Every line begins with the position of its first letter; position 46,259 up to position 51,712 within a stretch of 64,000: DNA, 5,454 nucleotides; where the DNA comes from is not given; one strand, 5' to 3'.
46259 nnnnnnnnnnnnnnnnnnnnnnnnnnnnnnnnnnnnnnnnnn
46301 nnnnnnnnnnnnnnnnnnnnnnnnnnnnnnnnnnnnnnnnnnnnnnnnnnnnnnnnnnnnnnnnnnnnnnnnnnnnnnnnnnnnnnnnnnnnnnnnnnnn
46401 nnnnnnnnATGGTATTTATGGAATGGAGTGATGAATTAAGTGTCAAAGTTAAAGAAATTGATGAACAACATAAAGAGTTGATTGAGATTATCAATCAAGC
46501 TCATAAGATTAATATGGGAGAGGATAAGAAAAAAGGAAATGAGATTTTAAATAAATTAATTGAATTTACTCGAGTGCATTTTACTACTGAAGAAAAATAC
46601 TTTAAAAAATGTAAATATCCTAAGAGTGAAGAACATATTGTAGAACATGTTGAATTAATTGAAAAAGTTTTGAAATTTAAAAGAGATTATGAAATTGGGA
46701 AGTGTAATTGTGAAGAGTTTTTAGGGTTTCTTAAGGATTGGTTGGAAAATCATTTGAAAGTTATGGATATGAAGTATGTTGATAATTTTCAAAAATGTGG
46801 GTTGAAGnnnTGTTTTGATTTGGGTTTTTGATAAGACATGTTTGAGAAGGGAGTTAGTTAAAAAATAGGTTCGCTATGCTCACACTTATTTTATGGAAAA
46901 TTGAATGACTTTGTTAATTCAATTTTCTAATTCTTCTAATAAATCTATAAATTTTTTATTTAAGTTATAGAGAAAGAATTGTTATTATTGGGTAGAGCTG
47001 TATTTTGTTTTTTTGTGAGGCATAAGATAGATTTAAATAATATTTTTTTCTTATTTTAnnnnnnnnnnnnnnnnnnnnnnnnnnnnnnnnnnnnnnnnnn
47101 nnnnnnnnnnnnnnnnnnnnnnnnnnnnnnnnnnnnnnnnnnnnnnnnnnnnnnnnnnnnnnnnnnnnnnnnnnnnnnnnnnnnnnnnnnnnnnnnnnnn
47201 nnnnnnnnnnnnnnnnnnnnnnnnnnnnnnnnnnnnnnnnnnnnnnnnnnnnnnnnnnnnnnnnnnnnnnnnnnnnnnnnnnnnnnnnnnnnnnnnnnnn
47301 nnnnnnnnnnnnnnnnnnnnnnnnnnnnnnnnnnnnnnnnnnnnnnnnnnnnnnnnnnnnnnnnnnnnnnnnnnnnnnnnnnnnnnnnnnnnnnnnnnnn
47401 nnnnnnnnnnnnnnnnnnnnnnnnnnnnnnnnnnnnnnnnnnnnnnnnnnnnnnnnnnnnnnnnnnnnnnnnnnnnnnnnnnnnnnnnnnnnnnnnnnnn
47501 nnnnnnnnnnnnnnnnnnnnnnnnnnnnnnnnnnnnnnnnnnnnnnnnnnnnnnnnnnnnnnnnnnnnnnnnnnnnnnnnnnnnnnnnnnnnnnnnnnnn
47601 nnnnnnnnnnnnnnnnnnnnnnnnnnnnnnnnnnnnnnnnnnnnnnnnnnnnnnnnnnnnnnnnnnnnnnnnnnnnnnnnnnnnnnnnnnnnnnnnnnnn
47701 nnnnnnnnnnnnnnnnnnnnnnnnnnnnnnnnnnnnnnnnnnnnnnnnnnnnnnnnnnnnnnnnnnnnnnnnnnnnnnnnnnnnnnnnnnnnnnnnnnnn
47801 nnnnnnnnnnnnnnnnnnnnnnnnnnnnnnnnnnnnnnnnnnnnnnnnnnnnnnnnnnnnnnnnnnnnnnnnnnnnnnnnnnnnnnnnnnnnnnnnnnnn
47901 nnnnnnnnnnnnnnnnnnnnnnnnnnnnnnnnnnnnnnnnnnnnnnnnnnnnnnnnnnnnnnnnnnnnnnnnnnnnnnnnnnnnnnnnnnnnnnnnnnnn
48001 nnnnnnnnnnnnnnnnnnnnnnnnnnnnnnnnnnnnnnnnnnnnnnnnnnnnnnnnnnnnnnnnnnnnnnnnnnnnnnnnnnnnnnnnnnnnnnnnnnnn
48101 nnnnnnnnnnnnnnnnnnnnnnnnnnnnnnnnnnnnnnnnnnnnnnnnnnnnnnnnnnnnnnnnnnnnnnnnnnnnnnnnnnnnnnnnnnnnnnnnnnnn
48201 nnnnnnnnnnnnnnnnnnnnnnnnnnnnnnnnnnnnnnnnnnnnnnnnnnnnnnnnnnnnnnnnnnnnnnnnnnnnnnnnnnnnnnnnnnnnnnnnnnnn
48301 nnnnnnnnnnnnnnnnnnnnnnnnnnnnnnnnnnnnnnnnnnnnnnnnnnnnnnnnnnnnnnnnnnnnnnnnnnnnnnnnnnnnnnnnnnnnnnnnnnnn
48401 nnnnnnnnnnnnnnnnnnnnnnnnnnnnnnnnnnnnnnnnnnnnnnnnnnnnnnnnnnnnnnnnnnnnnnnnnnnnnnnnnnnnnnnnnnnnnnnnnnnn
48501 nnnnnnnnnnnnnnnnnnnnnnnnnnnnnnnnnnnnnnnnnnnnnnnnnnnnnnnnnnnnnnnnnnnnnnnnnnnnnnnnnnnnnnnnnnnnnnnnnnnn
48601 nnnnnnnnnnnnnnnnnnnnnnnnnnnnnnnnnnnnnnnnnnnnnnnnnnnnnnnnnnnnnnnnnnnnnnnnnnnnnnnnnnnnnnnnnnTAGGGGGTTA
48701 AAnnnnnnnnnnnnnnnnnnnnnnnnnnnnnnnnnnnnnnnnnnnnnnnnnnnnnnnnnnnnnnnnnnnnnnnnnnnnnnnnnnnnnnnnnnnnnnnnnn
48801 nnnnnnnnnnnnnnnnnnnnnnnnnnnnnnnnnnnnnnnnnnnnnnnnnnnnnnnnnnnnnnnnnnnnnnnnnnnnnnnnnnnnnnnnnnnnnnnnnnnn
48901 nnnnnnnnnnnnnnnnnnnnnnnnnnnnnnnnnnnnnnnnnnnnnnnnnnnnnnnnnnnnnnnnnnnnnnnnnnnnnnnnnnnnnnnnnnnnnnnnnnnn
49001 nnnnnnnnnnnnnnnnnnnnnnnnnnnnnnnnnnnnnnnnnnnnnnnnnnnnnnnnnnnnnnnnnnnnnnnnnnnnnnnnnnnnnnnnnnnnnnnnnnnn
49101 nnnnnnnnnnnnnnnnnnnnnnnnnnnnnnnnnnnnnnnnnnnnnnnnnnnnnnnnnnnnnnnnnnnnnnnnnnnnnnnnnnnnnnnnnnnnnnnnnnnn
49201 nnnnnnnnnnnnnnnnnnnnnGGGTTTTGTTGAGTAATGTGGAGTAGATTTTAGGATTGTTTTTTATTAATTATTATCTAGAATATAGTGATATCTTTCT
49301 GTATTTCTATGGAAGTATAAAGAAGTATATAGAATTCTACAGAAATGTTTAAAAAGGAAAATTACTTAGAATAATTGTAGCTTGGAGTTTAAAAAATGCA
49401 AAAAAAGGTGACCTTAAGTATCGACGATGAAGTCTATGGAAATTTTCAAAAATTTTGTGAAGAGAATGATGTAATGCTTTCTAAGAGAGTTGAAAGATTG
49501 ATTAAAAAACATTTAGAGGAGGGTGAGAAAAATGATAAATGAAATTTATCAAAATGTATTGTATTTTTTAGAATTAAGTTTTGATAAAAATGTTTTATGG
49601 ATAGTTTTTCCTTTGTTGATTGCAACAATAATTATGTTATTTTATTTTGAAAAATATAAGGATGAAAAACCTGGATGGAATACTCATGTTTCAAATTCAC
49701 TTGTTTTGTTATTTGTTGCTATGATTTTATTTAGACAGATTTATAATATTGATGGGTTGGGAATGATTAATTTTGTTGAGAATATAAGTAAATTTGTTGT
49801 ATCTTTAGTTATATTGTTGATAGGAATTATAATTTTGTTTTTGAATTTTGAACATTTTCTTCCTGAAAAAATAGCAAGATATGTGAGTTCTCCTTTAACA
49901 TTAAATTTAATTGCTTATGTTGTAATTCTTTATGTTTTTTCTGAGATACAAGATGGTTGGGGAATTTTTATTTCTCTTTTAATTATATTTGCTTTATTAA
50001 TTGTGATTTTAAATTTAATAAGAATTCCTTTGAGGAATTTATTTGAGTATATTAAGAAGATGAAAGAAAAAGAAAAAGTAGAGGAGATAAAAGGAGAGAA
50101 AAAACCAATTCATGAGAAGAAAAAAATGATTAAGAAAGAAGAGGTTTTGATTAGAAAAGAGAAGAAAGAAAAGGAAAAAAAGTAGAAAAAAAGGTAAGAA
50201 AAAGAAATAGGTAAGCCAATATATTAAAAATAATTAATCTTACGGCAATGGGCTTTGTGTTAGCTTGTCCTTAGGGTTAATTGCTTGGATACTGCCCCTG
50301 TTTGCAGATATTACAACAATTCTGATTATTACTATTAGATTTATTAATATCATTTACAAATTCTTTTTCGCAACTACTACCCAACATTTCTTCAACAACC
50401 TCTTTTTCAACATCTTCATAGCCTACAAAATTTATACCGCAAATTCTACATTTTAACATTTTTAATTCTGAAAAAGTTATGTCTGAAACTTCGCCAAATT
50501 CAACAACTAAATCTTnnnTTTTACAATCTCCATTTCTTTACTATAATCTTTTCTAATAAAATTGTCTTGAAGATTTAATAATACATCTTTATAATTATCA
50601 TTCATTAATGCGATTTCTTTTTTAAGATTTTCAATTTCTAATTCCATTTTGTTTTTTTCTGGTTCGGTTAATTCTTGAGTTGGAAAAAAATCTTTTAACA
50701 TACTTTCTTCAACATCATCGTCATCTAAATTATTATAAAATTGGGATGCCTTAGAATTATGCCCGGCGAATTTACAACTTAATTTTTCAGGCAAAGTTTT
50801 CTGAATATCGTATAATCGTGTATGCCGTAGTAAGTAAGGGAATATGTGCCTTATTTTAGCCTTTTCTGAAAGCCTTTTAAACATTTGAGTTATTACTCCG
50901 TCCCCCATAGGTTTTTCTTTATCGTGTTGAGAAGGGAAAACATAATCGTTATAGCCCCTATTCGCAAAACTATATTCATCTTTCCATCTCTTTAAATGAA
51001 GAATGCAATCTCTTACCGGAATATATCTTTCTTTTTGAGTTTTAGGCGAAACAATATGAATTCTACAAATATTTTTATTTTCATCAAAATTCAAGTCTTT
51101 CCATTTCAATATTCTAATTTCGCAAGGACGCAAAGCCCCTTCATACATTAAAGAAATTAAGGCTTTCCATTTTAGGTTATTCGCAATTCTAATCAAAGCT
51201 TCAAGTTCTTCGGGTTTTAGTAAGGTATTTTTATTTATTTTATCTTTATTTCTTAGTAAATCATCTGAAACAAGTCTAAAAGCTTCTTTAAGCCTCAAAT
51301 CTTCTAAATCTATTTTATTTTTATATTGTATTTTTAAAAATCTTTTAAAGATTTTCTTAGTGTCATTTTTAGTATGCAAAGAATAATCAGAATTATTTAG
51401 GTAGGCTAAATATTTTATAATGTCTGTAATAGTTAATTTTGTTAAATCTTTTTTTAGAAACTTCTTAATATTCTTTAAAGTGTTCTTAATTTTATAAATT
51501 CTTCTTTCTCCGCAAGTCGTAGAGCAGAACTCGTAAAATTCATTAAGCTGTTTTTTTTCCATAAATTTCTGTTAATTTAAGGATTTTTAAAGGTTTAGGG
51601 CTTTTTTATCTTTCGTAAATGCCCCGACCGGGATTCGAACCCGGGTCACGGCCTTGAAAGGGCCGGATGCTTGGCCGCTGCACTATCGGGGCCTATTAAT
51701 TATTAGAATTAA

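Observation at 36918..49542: Densely packed signalling island: hemerythrins, KaiC-like modules, orphan receivers, 3-TM proteins and giant sensors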

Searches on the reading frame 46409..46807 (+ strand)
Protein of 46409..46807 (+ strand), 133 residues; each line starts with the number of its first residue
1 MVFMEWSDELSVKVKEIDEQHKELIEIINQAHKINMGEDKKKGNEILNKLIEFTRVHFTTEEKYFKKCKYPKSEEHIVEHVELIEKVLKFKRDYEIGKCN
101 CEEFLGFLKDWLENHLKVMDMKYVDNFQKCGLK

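Call 5: search_protein_families(library=pfam, max_evalue=0.01, proteins=[window:46409-46807:+])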
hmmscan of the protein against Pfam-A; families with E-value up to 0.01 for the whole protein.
window:46409-46807:+ (133 aa): 1 family
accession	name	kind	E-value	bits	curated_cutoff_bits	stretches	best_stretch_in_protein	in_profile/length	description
PF01814.28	Hemerythrin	-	1.6e-12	48.4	25.3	1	14-124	3-124/127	Hemerythrin HHE cation binding domain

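Call 36: search_protein_families(library=ncbifam, max_evalue=0.01, proteins=[window:46409-46807:+])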
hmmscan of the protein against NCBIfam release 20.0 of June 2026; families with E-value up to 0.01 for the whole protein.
window:46409-46807:+ (133 aa): 5 families
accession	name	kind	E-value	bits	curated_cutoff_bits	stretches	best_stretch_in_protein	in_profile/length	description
NF033749.1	bact_hemeryth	subfamily_domain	2.4e-36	124.7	84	1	3-127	1-128/129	bacteriohemerythrin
TIGR02481.1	hemeryth_dom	domain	2e-31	108.7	51.75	1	5-125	1-124/126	hemerythrin domain-containing protein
NF002007.0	PRK00808.1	equivalog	5.1e-26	91.6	109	1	1-128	1-128/156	bacteriohemerythrin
TIGR00058.1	Hemerythrin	subfamily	1.5e-16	61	131.85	1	5-123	6-111/115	hemerythrin family non-heme iron protein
NF002522.0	PRK01917.1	equivalog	1.8e-10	40.8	162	1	6-131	12-135/145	cation-binding hemerythrin HHE family protein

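Call 68: search_protein_families(library=padloc, max_evalue=0.001, proteins=[window:46409-46807:+])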
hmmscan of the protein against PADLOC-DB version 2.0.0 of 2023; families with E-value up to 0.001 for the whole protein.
window:46409-46807:+ (133 aa): 1 family
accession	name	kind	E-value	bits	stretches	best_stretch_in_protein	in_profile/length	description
PDLC01104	Cas9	-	0.00013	20.1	1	21-114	13-106/174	Cas9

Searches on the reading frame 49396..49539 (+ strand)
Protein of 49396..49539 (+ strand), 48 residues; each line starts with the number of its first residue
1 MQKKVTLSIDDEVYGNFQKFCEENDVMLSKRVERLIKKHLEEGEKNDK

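Call 11: search_protein_families(library=pfam, max_evalue=0.001, proteins=[window:49396-49539:+])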
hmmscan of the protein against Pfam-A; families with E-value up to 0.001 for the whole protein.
window:49396-49539:+ (48 aa): 1 family
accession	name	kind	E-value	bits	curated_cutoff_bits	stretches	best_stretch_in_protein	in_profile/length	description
PF19891.5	DUF6364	-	3e-05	24.9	27.3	1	1-42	1-39/70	Family of unknown function (DUF6364)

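Call 36: search_protein_families(library=ncbifam, max_evalue=0.01, proteins=[window:49396-49539:+])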
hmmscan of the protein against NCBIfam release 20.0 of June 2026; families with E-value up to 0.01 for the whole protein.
window:49396-49539:+ (48 aa): 0 families

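Call 68: search_protein_families(library=padloc, max_evalue=0.001, proteins=[window:49396-49539:+])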
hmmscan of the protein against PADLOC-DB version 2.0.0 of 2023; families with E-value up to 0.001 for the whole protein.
window:49396-49539:+ (48 aa): 0 families

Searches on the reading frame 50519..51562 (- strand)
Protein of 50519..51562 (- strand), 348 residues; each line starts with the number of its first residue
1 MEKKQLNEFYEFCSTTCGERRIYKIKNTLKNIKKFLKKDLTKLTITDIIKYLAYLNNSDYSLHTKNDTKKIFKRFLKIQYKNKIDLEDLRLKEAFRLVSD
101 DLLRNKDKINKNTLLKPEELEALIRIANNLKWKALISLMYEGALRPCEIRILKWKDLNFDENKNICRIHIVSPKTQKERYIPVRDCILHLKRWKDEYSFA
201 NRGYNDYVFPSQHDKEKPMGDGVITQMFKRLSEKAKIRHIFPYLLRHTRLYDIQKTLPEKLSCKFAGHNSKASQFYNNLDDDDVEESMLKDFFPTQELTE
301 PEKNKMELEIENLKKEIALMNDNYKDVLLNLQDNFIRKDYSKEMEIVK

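Call 11: search_protein_families(library=pfam, max_evalue=0.001, proteins=[window:50519-51562:-])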
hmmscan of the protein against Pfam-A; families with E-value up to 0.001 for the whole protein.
window:50519-51562:- (348 aa): 1 family
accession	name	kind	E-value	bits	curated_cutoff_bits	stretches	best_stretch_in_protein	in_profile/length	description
PF00589.27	Phage_integrase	-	5.4e-19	69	27.1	1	115-276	3-165/172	Phage integrase family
